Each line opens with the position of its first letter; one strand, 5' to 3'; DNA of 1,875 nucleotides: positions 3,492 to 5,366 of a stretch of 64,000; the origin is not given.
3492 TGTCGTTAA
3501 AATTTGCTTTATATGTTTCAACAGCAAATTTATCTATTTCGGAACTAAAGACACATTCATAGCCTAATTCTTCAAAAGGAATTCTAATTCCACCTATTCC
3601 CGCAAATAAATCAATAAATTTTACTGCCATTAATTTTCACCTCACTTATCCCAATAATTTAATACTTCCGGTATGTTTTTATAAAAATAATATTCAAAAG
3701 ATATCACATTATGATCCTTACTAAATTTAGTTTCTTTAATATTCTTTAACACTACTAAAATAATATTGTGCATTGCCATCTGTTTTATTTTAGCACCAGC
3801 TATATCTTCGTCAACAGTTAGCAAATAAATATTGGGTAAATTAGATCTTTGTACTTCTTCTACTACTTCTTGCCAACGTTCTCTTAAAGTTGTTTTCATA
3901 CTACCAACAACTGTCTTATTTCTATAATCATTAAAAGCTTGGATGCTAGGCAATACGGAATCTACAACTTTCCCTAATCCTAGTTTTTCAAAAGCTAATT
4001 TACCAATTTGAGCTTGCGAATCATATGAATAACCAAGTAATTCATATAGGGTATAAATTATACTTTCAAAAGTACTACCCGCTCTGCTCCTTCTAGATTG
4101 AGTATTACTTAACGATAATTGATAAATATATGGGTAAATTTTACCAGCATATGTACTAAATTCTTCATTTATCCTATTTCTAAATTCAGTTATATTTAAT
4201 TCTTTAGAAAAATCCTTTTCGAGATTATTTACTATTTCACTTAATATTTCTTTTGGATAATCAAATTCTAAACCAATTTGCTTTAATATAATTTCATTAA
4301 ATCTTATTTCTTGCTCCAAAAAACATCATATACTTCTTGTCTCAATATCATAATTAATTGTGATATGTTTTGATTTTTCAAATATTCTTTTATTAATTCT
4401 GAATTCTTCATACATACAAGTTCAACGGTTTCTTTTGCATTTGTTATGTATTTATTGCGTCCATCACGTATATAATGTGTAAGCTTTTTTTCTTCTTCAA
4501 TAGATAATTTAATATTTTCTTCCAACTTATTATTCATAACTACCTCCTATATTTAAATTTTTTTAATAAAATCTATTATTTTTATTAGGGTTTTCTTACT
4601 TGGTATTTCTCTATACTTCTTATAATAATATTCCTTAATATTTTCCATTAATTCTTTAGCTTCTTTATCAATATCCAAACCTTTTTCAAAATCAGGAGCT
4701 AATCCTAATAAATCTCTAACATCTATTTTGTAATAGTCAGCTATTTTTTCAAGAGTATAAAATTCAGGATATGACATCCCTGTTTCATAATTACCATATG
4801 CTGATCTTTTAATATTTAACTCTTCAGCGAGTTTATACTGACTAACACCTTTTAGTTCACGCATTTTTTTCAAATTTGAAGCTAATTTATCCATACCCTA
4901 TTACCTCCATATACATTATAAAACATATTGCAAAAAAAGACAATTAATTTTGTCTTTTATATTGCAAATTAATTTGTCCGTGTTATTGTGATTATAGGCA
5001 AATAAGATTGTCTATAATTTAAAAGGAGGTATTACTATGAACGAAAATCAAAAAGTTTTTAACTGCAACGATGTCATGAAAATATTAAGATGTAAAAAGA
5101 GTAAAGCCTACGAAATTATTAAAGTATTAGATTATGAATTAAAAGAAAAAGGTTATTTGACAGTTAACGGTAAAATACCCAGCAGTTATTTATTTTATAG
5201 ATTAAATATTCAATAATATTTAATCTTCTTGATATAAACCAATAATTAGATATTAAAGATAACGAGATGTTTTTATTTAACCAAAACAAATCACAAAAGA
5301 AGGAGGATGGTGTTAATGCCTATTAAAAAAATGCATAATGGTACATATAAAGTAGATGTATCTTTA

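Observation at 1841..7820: Decayed integrative island at tRNA-Pro marked by a partial direct repeat of the tRNA 3' end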

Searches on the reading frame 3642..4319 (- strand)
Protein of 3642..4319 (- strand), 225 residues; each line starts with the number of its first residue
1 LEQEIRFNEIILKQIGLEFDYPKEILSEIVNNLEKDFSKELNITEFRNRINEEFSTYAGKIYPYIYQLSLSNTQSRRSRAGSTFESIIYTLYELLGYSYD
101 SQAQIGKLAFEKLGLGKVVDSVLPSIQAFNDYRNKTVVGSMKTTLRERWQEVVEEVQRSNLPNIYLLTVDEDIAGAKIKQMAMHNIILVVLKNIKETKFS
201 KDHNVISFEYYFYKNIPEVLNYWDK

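Call 8: search_protein_families(library=pfam, proteins=[window:3642-4319:-], max_evalue=0.01)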
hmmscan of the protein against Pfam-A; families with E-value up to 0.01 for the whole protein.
window:3642-4319:- (225 aa): 1 family
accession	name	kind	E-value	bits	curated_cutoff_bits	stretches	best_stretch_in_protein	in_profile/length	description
PF09019.17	EcoRII-C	-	1e-16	61.9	25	1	66-208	25-161/165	EcoRII C terminal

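Call 32: search_protein_families(library=padloc, proteins=[window:3642-4319:-], max_evalue=0.01)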
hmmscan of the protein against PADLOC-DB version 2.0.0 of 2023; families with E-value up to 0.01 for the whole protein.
window:3642-4319:- (225 aa): 4 families
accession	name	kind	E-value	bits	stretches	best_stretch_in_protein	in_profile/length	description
PDLC03466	REase_II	-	2.3e-34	117.4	1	63-212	103-252/305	Type II restriction enzyme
PDLC03545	REase_II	-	1.2e-09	36.2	1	67-157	87-175/272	Type II restriction enzyme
PDLC03842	LeoB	-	0.0012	15.8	1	23-183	276-419/568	-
PDLC03467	REase_II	-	0.0013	16.1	1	68-181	254-361/365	Type II restriction enzyme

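Call 33: search_protein_families(library=ncbifam, proteins=[window:3642-4319:-], max_evalue=0.01)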
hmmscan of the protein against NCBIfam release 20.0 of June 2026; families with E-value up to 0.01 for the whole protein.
window:3642-4319:- (225 aa): 0 families

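Call 50: search_solved_structures(query=window:3642-4319:-, max_evalue=1, show_alignments=2)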
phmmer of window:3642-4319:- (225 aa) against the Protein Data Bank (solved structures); distinct sequences matched with E-value up to 1: 15.
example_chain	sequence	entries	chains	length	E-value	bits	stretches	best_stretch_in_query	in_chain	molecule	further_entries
2fqz_A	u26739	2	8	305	1.2e-31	113.2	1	62-212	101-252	R.Ecl18kI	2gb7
3bm3_A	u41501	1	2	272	8.7e-06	28.7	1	66-157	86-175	PspGI restriction endonuclease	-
3hqg_A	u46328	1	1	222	0.0006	22.7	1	71-194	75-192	Type-2 restriction enzyme EcoRII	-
1na6_A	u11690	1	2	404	0.0022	20.8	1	71-194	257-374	Restriction endonuclease EcoRII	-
5lb7_B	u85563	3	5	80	0.14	14.9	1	103-157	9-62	Katanin p60 ATPase-containing subunit A1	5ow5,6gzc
2rpa_A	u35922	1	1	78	0.22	14.3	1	107-157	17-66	Katanin p60 ATPase-containing subunit A1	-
5no0_A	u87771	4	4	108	0.22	14.3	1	73-106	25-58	Transcobalamin-2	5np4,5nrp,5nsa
5nbt_B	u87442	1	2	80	0.37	13.5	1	103-157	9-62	Katanin p60 ATPase-containing subunit A1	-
3ix3_A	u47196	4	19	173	0.38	13.5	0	105-150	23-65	Transcriptional activator protein lasR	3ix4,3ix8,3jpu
6d6a_A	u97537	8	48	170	0.39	13.5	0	105-150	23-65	Transcriptional activator protein LasR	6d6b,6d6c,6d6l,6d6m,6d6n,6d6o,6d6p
2uv0_E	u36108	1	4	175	0.39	13.5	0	105-150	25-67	TRANSCRIPTIONAL ACTIVATOR PROTEIN LASR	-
6d6d_A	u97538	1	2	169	0.4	13.4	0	105-150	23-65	Transcriptional activator protein LasR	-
4ng2_A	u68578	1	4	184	0.5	13.1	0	105-150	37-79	Transcriptional activator protein LasR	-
6mwh_A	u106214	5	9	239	0.85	12.4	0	105-150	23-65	Transcriptional regulator LasR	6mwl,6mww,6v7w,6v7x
6mvm_A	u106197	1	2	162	0.89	12.3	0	105-150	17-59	Transcriptional regulator LasR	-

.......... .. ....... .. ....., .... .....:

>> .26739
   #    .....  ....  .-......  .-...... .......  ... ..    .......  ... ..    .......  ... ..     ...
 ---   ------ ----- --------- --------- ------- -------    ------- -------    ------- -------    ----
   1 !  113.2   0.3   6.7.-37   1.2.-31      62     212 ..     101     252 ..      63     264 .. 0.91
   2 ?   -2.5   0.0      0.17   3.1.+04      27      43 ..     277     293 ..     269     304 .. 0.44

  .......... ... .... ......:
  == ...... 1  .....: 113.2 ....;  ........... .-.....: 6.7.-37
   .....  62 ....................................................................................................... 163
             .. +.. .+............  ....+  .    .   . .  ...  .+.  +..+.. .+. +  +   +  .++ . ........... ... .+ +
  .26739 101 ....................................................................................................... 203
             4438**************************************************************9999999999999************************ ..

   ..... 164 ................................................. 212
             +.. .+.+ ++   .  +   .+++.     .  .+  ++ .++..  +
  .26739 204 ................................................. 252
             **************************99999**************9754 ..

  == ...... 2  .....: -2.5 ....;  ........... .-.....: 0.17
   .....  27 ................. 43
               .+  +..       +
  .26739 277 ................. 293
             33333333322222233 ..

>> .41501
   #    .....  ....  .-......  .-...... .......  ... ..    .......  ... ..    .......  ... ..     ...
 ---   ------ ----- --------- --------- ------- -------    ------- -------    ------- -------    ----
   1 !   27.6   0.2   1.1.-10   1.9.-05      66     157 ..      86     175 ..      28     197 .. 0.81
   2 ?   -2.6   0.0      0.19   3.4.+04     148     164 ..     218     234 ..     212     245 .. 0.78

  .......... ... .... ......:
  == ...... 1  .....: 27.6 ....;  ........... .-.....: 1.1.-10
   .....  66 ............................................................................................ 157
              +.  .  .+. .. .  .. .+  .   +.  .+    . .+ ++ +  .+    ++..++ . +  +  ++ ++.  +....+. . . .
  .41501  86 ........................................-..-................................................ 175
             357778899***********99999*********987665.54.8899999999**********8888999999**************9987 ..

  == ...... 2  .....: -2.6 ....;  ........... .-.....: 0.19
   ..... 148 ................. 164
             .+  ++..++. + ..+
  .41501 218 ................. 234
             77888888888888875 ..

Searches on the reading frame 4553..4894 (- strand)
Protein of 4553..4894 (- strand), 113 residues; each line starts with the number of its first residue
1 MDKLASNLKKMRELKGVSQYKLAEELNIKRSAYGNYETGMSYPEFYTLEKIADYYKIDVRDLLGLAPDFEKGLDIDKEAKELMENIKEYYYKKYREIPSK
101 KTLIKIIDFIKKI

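Call 8: search_protein_families(library=pfam, proteins=[window:4553-4894:-], max_evalue=0.01)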
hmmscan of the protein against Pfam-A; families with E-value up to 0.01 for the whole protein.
window:4553-4894:- (113 aa): 4 families
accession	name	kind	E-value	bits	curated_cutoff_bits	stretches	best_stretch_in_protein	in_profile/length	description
PF01381.28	HTH_3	-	1.5e-14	54.1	23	1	8-62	1-55/55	Helix-turn-helix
PF12844.13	HTH_19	-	3.3e-09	37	30.2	1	6-63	2-59/64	Helix-turn-helix domain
PF13443.12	HTH_26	-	8.9e-09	35.9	22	1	7-68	1-63/63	Cro/C1-type HTH DNA-binding domain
PF13560.12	HTH_31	-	1.7e-07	31.9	27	1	4-60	2-59/64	Helix-turn-helix domain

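Call 32: search_protein_families(library=padloc, proteins=[window:4553-4894:-], max_evalue=0.01)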
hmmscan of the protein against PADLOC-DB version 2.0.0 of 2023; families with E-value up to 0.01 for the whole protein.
window:4553-4894:- (113 aa): 12 families
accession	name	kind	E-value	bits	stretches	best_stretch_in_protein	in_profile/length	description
PDLC02926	HTH_VI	-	1.3e-11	42.6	1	4-84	2-81/92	-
PDLC03945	RmrA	-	7.2e-08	30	1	6-59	5-58/394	-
PDLC03954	RmrA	-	2.9e-07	27.7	1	6-60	13-67/380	-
PDLC04142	capH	-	5.4e-07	28.6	1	2-110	5-95/103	capH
PDLC03952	RmrA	-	1.9e-06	25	1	6-55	25-74/395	-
PDLC03665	Control_protein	-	2.4e-06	25.7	1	5-64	10-70/77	control protein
PDLC03947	RmrA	-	3e-06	24.3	1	6-58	14-66/383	-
PDLC03951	RmrA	-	4.4e-06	23.9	1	6-62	11-67/400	-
PDLC03944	RmrA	-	3.2e-05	21.2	1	7-54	10-57/384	-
PDLC03949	RmrA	-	0.00016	18.6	1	6-57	5-56/363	-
PDLC03948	RmrA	-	0.00019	18.4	1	6-53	11-58/397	-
PDLC04775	PDC-M69A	-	0.0027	16.2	1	4-92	8-91/113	-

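Call 33: search_protein_families(library=ncbifam, proteins=[window:4553-4894:-], max_evalue=0.01)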
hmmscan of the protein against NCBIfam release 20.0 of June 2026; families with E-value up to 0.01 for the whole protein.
window:4553-4894:- (113 aa): 8 families
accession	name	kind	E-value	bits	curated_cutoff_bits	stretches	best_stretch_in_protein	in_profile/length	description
NF041951.1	phage_RstR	subfamily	1.2e-12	48.1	80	1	4-65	3-64/108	RstR family transcriptional repressor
NF047948.1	male_kill_WMK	equivalog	1.5e-07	31.2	300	1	5-107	164-258/300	WO male-killing family protein Wmk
NF052239.1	antitox_spr1629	equivalog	4.5e-07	29.3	335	1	6-59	5-58/377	spr1629 family repressor/antitoxin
NF003162.0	PRK04140.1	equivalog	0.0002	20.5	263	1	7-67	130-190/317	transcriptional regulator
TIGR00270.2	TIGR00270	equivalog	0.00021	21.2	110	1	5-59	77-131/159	multiprotein bridging factor aMBF1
NF007271.0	PRK09726.1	equivalog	0.0024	17.8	79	1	3-53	12-62/88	type II toxin-antitoxin system antitoxin HipB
NF007408.0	PRK09943.1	equivalog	0.0032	17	211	1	6-62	10-66/185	HTH-type transcriptional regulator PuuR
TIGR03830.1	CxxCG_CxxCG_HTH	subfamily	0.0052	16.6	61.8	0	6-43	68-105/127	type II TA system antitoxin MqsA family protein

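Call 52: search_protein_families(library=phrogs, proteins=[window:4553-4894:-], max_evalue=0.01)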
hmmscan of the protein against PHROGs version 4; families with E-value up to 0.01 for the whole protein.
window:4553-4894:- (113 aa): 19 families
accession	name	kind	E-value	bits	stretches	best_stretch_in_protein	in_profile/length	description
phrog_8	-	transcription regulation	3.3e-15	57.4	1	1-108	74-206/346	transcriptional regulator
phrog_2967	-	transcription regulation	1.1e-14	55.6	1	3-111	10-121/225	transcriptional regulator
phrog_3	-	transcription regulation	2.9e-12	48.1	1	1-77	86-161/430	transcriptional repressor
phrog_4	-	transcription regulation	1.7e-10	41.5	1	2-88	131-205/400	transcriptional repressor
phrog_2328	-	transcription regulation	2.3e-07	31.6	1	3-66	15-78/128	transcriptional repressor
phrog_7241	-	transcription regulation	3.2e-07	31.4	1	6-63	64-121/122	transcriptional regulator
phrog_2439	-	transcription regulation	4.3e-07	30.1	1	6-67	10-71/367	transcriptional regulator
phrog_1994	-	DNA, RNA and nucleotide metabolism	2.3e-05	25.4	1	7-89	3-77/170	DNA binding protein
phrog_5823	-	transcription regulation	3.7e-05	24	1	3-66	6-70/404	transcriptional regulator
phrog_147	-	transcription regulation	0.00017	22.9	1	2-52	3-54/100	transcriptional regulator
phrog_1373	-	transcription regulation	0.00025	22.1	1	7-59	67-119/166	transcriptional regulator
phrog_2104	-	unknown function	0.0012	20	1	6-45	42-81/103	-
phrog_9908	-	DNA, RNA and nucleotide metabolism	0.0013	18.9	1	3-66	13-80/282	DNA binding protein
phrog_638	-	transcription regulation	0.0015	19.4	1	13-62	13-63/145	transcriptional regulator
phrog_1124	-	transcription regulation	0.0029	18.2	0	4-40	9-44/177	transcriptional regulator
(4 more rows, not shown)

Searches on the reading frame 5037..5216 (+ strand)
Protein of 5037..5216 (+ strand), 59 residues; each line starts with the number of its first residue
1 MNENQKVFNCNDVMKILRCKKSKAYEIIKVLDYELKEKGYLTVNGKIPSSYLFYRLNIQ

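Call 8: search_protein_families(library=pfam, proteins=[window:5037-5216:+], max_evalue=0.01)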
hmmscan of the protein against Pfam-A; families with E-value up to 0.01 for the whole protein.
window:5037-5216:+ (59 aa): 0 families

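Call 32: search_protein_families(library=padloc, proteins=[window:5037-5216:+], max_evalue=0.01)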
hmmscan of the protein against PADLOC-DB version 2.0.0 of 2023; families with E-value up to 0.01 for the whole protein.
window:5037-5216:+ (59 aa): 0 families

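Call 33: search_protein_families(library=ncbifam, proteins=[window:5037-5216:+], max_evalue=0.01)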
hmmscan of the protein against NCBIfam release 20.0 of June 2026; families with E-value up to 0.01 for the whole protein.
window:5037-5216:+ (59 aa): 1 family
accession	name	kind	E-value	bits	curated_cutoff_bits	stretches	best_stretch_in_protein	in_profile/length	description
NF047858.1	ICEBs1XisBacil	equivalog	4.4e-13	48.7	100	1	10-50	5-45/61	ICEBs1 excisionase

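Call 52: search_protein_families(library=phrogs, proteins=[window:5037-5216:+], max_evalue=0.01)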
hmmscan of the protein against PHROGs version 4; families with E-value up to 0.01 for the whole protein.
window:5037-5216:+ (59 aa): 1 family
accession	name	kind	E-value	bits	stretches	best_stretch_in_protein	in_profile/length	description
phrog_989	-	unknown function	3.7e-17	62.9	1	5-58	4-57/70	-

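Call 54: find_encoding_contigs(protein=window:5037-5216:+, flank=10000, max_places=10)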
Protein window:5037-5216:+ (59 aa): 21 contigs read that carry it; 10 places shown.
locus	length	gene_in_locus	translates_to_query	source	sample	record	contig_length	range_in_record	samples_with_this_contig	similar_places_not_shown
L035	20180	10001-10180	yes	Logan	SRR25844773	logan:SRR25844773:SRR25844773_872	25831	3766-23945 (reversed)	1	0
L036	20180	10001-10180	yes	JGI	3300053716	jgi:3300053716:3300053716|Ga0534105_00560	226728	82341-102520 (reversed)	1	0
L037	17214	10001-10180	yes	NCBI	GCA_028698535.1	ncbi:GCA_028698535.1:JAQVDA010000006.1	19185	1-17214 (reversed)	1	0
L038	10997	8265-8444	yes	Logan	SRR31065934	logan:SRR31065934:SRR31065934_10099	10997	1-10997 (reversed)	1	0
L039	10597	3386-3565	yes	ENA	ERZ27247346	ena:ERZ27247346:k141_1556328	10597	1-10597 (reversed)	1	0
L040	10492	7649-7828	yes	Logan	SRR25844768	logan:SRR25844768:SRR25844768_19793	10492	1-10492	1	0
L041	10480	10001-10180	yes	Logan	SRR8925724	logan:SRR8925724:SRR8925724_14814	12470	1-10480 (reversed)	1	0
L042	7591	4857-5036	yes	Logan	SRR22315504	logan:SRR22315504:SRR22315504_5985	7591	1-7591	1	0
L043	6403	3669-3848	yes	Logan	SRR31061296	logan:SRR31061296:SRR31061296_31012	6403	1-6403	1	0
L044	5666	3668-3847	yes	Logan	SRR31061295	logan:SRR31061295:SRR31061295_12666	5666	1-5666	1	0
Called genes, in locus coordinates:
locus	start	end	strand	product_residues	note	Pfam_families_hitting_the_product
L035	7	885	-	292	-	PF00398:RrnaAD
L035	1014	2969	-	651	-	PF17425:Arylsulfotran_N, PF05935:Arylsulfotrans, PF14269:Arylsulfotran_2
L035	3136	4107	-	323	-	-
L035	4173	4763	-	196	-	PF06541:ABC_trans_CmpB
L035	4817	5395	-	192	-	-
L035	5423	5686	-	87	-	PF02811:PHP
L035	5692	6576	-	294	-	PF01636:APH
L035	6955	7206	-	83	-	-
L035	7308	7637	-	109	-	-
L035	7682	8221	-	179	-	PF00145:DNA_methylase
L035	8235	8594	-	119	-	PF00145:DNA_methylase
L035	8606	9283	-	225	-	PF09019:EcoRII-C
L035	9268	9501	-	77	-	-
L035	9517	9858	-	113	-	PF13560:HTH_31 (weak), PF01381:HTH_3, PF12844:HTH_19, PF13443:HTH_26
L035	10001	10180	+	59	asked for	-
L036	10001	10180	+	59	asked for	-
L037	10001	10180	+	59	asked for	-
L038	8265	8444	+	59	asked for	-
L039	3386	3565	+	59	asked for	-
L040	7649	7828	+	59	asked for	-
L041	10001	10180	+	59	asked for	-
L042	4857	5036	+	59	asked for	-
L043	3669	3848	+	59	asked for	-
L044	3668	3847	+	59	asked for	-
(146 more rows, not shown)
